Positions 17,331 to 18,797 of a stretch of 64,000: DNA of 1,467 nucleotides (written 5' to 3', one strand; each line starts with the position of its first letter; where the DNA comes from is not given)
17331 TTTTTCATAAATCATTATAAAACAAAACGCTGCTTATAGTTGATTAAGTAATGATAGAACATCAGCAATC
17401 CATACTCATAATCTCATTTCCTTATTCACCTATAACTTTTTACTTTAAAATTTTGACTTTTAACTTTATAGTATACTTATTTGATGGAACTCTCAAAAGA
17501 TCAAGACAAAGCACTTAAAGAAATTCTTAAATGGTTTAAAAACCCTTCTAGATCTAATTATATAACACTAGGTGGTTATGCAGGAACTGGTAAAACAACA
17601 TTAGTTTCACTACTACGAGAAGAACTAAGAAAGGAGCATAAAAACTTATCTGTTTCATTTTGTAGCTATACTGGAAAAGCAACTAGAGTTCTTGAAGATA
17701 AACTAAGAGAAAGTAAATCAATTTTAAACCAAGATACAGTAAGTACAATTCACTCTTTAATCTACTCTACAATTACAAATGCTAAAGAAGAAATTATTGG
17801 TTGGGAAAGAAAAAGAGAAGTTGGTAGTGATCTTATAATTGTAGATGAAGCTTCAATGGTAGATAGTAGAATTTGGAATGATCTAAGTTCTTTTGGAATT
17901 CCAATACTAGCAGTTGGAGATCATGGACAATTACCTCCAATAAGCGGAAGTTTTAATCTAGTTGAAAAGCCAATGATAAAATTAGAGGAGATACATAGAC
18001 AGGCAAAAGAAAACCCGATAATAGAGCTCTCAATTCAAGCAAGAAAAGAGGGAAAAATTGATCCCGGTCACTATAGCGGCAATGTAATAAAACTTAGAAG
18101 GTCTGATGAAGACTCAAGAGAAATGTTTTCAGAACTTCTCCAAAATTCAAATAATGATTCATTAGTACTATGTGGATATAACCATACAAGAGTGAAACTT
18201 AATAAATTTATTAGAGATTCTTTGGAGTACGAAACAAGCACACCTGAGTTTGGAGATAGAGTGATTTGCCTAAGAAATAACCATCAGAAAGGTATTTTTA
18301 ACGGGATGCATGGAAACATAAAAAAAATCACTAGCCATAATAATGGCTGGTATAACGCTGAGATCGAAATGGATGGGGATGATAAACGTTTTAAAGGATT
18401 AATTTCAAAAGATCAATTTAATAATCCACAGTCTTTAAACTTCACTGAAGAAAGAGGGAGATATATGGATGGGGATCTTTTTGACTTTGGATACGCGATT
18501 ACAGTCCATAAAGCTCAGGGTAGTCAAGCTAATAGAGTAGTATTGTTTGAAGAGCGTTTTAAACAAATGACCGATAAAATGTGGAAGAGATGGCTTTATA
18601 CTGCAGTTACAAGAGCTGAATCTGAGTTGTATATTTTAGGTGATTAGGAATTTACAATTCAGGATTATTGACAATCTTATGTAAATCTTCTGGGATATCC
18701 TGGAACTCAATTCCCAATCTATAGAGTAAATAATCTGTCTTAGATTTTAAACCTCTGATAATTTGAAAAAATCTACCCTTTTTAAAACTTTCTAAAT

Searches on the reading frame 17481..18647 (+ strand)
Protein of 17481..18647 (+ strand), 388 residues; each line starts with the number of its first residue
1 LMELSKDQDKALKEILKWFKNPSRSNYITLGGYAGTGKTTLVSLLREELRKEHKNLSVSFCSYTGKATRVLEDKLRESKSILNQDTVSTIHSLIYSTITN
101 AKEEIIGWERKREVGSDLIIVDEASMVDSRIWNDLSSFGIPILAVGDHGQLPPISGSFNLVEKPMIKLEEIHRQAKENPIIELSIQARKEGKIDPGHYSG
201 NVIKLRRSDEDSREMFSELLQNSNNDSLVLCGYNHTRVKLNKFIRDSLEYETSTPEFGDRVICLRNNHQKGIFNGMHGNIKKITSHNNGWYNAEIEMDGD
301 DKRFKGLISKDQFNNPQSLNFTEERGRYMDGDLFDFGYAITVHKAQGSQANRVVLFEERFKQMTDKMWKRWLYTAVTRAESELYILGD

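Call 23: search_protein_families(library=pfam, proteins=[window:17481-18647:+], max_evalue=0.00001)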
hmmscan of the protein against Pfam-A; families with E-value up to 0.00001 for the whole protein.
window:17481-18647:+ (388 aa): 8 families
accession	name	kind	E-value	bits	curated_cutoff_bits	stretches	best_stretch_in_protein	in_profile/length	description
PF13604.12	AAA_30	-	8.9e-21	74.9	27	1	4-189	2-170/191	AAA domain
PF13245.12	AAA_19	-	7e-18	65.5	25.1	1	25-154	11-132/134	AAA domain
PF13538.12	UvrD_C_2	-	1.8e-15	56.9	27.4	1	337-385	2-51/52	UvrD-like helicase C-terminal domain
PF24883.2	NPHP3_N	-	1e-08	36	24.8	1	14-78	11-75/164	Nephrocystin 3, N-terminal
PF01443.25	Viral_helicase1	-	3.5e-08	34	21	0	319-386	165-227/228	Viral superfamily 1 RNA helicase core domain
PF05970.20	PIF1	-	1e-07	32.2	25.9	1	4-137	2-124/223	PIF1-like helicase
PF09848.15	SLFN-g3_helicase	-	3.1e-07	30.4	24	1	30-125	6-89/354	Schlafen group 3, DNA/RNA helicase domain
PF18335.7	SH3_13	-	8.7e-07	29.1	41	1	256-287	27-58/65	ATP-dependent RecD-like DNA helicase SH3 domain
